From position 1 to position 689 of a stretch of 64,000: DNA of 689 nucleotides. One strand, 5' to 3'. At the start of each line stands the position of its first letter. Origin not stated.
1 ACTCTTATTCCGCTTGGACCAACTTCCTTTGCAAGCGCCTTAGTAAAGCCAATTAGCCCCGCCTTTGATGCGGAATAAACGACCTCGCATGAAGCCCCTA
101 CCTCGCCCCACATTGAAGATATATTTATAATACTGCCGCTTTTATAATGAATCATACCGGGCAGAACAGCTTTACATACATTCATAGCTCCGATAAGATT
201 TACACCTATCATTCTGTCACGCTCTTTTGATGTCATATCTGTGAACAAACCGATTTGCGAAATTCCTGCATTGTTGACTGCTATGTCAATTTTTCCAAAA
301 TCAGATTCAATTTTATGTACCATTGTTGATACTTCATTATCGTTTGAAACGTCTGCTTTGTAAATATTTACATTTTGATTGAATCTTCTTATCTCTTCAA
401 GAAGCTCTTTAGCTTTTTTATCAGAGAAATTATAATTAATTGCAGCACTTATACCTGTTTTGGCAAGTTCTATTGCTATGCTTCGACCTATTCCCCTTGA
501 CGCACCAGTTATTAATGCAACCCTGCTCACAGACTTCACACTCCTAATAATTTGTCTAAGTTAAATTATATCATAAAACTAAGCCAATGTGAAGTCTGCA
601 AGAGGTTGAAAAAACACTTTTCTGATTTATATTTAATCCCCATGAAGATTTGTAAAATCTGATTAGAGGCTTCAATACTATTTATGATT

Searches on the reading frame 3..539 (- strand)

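Call 26: search_protein_families(library=pfam, proteins=[window:3-539:-], max_evalue=0.001)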
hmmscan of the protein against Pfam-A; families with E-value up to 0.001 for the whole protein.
window:3-539:- (179 aa): 4 families
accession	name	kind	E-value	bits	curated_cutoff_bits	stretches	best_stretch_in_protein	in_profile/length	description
PF00106.31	adh_short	-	1.4e-51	175.2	26.6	1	6-179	1-173/195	short chain dehydrogenase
PF13561.12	adh_short_C2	-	2.2e-40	139.2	27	1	12-179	1-167/236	Enoyl-(Acyl carrier protein) reductase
PF08659.16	KR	-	1.1e-16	61.7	22.6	1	8-166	3-160/180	KR domain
PF01370.27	Epimerase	-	0.00028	20.8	20.9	1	8-142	1-115/240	NAD dependent epimerase/dehydratase family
